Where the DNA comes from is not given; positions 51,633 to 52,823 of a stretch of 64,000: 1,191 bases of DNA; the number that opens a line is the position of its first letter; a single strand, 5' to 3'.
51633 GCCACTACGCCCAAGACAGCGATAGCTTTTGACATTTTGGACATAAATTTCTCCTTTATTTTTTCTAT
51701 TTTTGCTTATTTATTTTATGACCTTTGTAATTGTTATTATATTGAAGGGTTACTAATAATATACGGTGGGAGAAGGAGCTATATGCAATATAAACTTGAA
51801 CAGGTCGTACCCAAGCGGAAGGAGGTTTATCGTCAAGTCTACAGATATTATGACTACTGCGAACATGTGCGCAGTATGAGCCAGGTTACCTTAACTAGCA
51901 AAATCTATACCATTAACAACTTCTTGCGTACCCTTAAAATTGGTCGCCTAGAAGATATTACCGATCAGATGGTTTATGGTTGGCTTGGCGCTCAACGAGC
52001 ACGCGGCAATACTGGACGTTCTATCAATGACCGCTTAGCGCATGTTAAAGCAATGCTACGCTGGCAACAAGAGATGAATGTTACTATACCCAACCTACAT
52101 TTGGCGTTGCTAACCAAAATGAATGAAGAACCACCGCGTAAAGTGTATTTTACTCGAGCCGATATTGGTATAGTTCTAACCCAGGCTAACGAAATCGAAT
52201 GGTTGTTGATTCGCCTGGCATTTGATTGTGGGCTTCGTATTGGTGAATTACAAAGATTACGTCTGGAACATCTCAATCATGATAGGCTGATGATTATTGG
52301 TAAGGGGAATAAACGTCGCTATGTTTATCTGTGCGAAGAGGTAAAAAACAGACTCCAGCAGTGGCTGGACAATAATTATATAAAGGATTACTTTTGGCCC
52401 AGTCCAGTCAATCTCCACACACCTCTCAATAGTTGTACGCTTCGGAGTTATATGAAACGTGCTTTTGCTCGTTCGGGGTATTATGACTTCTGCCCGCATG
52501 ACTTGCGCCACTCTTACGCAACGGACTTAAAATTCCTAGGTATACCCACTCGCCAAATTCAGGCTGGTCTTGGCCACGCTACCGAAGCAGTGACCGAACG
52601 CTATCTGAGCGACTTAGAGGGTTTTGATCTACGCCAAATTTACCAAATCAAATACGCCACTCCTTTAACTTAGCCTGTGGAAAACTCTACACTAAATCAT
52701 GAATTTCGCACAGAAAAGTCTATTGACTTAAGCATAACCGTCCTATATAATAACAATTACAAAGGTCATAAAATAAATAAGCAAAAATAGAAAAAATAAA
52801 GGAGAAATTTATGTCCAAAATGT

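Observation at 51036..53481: Recombinase-bearing invertible core between two opposed surface-protein genes: an apparent -35 flip-flop switch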

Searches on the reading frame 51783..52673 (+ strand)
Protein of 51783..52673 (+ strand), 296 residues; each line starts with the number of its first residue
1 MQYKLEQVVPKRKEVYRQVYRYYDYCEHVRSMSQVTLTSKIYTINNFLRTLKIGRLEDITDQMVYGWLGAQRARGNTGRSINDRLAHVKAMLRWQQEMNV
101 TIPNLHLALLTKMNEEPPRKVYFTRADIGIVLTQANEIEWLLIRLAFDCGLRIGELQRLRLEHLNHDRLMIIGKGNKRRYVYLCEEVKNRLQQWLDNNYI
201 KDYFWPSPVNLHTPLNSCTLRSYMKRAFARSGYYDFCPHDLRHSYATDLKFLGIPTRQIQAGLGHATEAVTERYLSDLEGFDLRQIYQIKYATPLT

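Call 5: search_protein_families(library=pfam, proteins=[window:51783-52673:+], max_evalue=0.1)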
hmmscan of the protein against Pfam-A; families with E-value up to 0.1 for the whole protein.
window:51783-52673:+ (296 aa): 2 families
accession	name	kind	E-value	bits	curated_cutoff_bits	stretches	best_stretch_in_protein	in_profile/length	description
PF00589.27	Phage_integrase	-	1.8e-24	86.9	27.1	1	141-276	26-167/172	Phage integrase family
PF02899.23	Phage_int_SAM_1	-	3.8e-07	30.7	22.3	1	21-94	3-78/83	Phage integrase, N-terminal SAM-like domain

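Call 7: find_homologous_proteins(query=window:51783-52673:+)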
Query window:51783-52673:+ (296 aa): 177 proteins with E <= 0.001 among 826 candidates; the best 120 are listed.
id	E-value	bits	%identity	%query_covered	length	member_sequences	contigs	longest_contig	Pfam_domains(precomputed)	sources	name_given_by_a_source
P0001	1.6e-197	673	98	100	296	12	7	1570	PF00589.28,PF02899.24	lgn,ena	-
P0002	1.7e-143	495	72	100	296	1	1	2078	PF00589.28,PF02899.24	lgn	-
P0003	3.2e-137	475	70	99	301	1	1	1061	PF00589.28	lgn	-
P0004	4.1e-131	455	65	99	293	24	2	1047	PF00589.28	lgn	-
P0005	9.9e-131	453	64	99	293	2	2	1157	PF00589.28,PF02899.24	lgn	-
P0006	1.1e-130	453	65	98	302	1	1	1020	PF00589.28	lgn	-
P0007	5.5e-125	435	64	98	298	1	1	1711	PF00589.28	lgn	-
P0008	1.5e-121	423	62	99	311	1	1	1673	PF00589.28,PF02899.24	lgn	-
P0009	1.7e-121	423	62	99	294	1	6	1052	PF00589.28,PF02899.24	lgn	-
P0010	3.0e-121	422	61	98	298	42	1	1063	PF00589.28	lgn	-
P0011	1.2e-119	417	62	98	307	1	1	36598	PF00589.28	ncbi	-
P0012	9.5e-119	414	60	98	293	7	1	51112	PF00589.28,PF02899.24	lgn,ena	-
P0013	2.4e-117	410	59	99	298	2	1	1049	PF00589.28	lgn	-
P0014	1.4e-114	400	58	98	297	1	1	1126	PF00589.28,PF02899.24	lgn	-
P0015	8.5e-114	398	57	100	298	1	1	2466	PF00589.28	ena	-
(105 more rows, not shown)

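Call 8: find_encoding_contigs(protein=window:51783-52673:+, flank=6000, max_places=10)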
Protein window:51783-52673:+ (296 aa): 21 contigs read that carry it; 10 places shown.
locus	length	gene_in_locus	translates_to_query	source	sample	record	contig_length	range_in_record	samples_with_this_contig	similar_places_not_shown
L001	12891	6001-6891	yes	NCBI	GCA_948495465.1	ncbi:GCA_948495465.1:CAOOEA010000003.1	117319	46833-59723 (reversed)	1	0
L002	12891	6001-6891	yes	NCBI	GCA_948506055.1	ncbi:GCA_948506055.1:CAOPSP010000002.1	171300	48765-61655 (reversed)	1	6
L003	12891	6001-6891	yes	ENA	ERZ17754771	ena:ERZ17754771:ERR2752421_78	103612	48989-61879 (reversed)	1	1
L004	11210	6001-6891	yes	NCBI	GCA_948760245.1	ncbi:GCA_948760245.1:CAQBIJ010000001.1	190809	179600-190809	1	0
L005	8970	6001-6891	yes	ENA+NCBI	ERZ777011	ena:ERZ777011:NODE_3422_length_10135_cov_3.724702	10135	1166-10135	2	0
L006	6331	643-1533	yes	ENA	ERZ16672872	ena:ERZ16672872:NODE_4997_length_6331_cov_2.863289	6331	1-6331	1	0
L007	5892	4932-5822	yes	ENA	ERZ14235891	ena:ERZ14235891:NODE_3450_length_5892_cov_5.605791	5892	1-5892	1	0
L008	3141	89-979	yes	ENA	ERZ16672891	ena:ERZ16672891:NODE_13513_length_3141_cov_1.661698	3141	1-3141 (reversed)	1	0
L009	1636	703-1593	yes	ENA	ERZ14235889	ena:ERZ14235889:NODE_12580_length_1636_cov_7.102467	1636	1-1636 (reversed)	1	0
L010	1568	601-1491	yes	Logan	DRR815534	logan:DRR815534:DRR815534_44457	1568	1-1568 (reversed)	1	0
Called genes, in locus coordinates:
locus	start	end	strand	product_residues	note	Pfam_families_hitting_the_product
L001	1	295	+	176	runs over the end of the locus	-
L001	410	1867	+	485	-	PF00929:RNase_T, PF08411:ExoI_SH3, PF26016:ExoI_C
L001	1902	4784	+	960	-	PF00005:ABC_tran (faint), PF02463:SMC_N (faint), PF03193:RsgA_GTPase (faint), PF13191:AAA_16 (faint), PF13304:AAA_21 (faint), PF13555:AAA_29 (faint), PF17760:UvrA_inter, PF17755:UvrA_DNA-bind, +2 more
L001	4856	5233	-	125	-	PF12728:HTH_17, PF13411:MerR_1 (weak)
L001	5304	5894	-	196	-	-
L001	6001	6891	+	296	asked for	PF02899:Phage_int_SAM_1 (weak), PF00589:Phage_integrase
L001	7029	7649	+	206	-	-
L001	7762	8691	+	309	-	-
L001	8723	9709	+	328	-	-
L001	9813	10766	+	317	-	-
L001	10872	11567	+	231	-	-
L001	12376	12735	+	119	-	PF04237:YjbR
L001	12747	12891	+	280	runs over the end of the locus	PF13489:Methyltransf_23, PF01209:Ubie_methyltran, PF13847:Methyltransf_31, PF08241:Methyltransf_11, PF08242:Methyltransf_12, PF13649:Methyltransf_25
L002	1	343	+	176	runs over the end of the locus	-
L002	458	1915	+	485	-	PF00929:RNase_T, PF08411:ExoI_SH3, PF26016:ExoI_C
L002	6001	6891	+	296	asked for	PF02899:Phage_int_SAM_1 (weak), PF00589:Phage_integrase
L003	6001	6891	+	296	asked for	PF02899:Phage_int_SAM_1 (weak), PF00589:Phage_integrase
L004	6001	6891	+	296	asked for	PF02899:Phage_int_SAM_1 (weak), PF00589:Phage_integrase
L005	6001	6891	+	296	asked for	PF02899:Phage_int_SAM_1 (weak), PF00589:Phage_integrase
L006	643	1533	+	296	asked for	PF02899:Phage_int_SAM_1 (weak), PF00589:Phage_integrase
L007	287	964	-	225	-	-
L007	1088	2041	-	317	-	-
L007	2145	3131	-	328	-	-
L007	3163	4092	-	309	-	-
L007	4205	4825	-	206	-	-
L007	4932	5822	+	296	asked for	PF02899:Phage_int_SAM_1 (weak), PF00589:Phage_integrase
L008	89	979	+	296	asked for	PF02899:Phage_int_SAM_1 (weak), PF00589:Phage_integrase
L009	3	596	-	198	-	?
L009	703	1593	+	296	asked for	PF02899:Phage_int_SAM_1 (weak), PF00589:Phage_integrase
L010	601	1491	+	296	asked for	PF02899:Phage_int_SAM_1 (weak), PF00589:Phage_integrase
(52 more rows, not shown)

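Call 13: find_related_loci(query=A1, collection=genome_contigs, flank=5000)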
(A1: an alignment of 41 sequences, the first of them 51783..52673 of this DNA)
Query A1 (296 aa) in genome_contigs; peptide patterns used: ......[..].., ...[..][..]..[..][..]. (x = any residue, [..] = any of these).
173 stretches matched a pattern; 41 encode a relative of the query (tblastn E <= 1e-3); 41 distinct loci.
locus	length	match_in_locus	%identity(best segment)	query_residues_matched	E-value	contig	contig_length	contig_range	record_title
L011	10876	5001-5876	65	1-292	2e-137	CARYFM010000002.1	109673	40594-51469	MAG TPA_asm: uncultured Candidatus Saccharibacteria bacterium isolate MGBC140031 genome assembly, contig: MGBC140031.2,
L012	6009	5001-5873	60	1-291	2e-127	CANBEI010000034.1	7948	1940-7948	MAG TPA_asm: uncultured Candidatus Saccharibacteria bacterium isolate SRR15429269_bin.8_metawrap_v1.3_MAG genome assembl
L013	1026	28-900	60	1-291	1e-139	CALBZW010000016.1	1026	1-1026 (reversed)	MAG TPA_asm: uncultured Candidatus Saccharibacteria bacterium isolate SRR4116659_bin.70_CONCOCT_v1.1_MAG genome assembly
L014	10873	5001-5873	62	1-291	3e-126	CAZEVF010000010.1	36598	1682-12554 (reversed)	MAG TPA_asm: uncultured Candidatus Saccharibacteria bacterium isolate SRP287540_co1_128 genome assembly, contig: NODE_11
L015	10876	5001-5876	56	1-292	9e-118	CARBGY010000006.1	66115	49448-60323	MAG TPA_asm: uncultured Candidatus Saccharibacteria bacterium isolate MGBC135681 genome assembly, contig: MGBC135681.6,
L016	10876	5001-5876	58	1-291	1e-116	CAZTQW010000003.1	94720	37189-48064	MAG TPA_asm: uncultured Candidatus Saccharibacteria bacterium isolate SRP287540_co1_62 genome assembly, contig: NODE_143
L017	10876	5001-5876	58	1-291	7e-114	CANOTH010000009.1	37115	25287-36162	MAG TPA_asm: uncultured Candidatus Saccharibacteria bacterium isolate SRR15604575_bin.45_metawrap_v1.3_MAG genome assemb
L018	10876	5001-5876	58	1-292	3e-113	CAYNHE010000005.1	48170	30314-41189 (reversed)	MAG TPA_asm: uncultured Candidatus Saccharibacteria bacterium isolate SRP287540_co2_289 genome assembly, contig: NODE_63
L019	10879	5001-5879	54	1-293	5e-112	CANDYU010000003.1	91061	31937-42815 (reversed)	MAG TPA_asm: uncultured Candidatus Saccharibacteria bacterium isolate SRR19981124_bin.25_metawrap_v1.3_MAG genome assemb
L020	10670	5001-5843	57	11-291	2e-110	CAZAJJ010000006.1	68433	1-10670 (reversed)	MAG TPA_asm: uncultured Candidatus Saccharibacteria bacterium isolate SRP287540_co2_396 genome assembly, contig: NODE_26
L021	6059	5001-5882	44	1-294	1e-84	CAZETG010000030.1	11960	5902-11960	MAG TPA_asm: uncultured Candidatus Saccharibacteria bacterium isolate SRP287540_co2_241 genome assembly, contig: NODE_59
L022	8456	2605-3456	45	1-286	5e-84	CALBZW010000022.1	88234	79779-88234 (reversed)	MAG TPA_asm: uncultured Candidatus Saccharibacteria bacterium isolate SRR4116659_bin.70_CONCOCT_v1.1_MAG genome assembly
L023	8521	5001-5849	44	3-286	2e-81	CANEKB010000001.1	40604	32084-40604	MAG TPA_asm: uncultured Candidatus Saccharibacteria bacterium isolate SRR18439536_bin.9_metawrap_v1.3_MAG genome assembl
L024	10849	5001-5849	44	3-286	2e-81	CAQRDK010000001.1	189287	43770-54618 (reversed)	MAG TPA_asm: uncultured Candidatus Saccharibacteria bacterium isolate MGBC118057 genome assembly, contig: MGBC118057.1,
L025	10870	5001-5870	55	3-292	3e-110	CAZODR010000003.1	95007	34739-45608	MAG TPA_asm: uncultured Candidatus Saccharibacteria bacterium isolate SRP287540_co1_129 genome assembly, contig: NODE_13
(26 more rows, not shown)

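Call 28: search_protein_families(library=ncbifam, proteins=[window:51783-52673:+], max_evalue=1)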
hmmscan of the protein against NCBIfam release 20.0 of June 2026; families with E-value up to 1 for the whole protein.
window:51783-52673:+ (296 aa): 13 families
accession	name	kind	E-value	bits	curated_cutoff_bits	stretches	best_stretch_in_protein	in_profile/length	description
TIGR02224.1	recomb_XerC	equivalog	4.7e-30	105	335.15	1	21-288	2-287/295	tyrosine recombinase XerC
NF040815.2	recomb_XerA_Arch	equivalog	6.4e-29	101.3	220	1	27-276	7-253/263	site-specific tyrosine recombinase/integron integrase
TIGR02225.1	recomb_XerD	equivalog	1.6e-21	76.9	329.6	1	21-275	2-272/290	site-specific tyrosine recombinase XerD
NF001399.0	PRK00283.1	subfamily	1.2e-20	74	279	1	16-274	6-280/300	tyrosine recombinase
TIGR02249.1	integrase_gron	subfamily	4.5e-20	72.2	265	2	30-196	12-178/315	integron integrase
NF003462.0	PRK05084.1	equivalog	1e-09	37.6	267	1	141-275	199-342/360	tyrosine recombinase XerS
NF002331.0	PRK01287.1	subfamily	1.2e-08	34.3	371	1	77-274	96-309/365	site-specific tyrosine recombinase XerC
NF011946.0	PRK15417.1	equivalog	1.6e-07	30.8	435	2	219-274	256-312/337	integron integrase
NF007370.0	PRK09870.1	subfamily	0.00014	21.6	221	1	123-270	13-172/200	tyrosine-type DNA invertase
NF007371.0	PRK09871.1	subfamily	0.00089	18.8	222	1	237-275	134-172/198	tyrosine-type DNA invertase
NF040693.1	recomb_GmtY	equivalog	0.0021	17.3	340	1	237-275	392-430/441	gamma-mobile-trio recombinase GmtY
NF007246.0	PRK09692.1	domain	0.043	12.4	434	1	198-269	299-367/413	integrase domain-containing protein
NF041866.1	EpsW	equivalog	0.21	11.2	200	0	234-276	67-109/131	exopolysaccharide biosynthesis response regulator EpsW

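Call 54: search_solved_structures(query=window:51783-52673:+, max_evalue=0.00001)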
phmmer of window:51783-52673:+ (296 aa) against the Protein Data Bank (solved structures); distinct sequences matched with E-value up to 0.00001: 7.
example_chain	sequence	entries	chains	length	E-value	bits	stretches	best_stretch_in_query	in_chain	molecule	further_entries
4a8e_A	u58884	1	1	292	1.1e-13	54.3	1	67-275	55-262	PROBABLE TYROSINE RECOMBINASE XERC-LIKE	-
5hxy_A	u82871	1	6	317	7.7e-10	41.8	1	121-287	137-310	Tyrosine recombinase XerA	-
1a0p_A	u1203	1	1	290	1.5e-08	37.5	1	98-287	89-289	SITE-SPECIFIC RECOMBINASE XERD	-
2a3v_A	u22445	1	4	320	1.6e-08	37.5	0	118-195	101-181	site-specific recombinase IntI4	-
5dcf_A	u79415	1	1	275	2e-08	37.1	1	142-288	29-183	Tyrosine recombinase XerD,DNA translocase FtsK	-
5c6k_A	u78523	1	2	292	1.9e-07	33.9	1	58-267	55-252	Integrase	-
9i5v_14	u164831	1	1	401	1.3e-06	31.2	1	63-288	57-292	Ribosome-associated translation inhibitor RaiA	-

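Call 55: search_protein_families(library=phrogs, proteins=[window:51783-52673:+], max_evalue=0.001)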
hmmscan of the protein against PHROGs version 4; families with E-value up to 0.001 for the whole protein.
window:51783-52673:+ (296 aa): 4 families
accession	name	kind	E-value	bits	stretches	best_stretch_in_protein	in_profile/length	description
phrog_1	-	integration and excision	4e-41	143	1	19-275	169-433/611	integrase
phrog_216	-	integration and excision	5.1e-25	89.2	1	82-275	16-222/301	integrase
phrog_23271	-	unknown function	7.1e-07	30.1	1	236-277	9-50/67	-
phrog_7685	-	integration and excision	0.0007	20.2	0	186-274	136-219/240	integrase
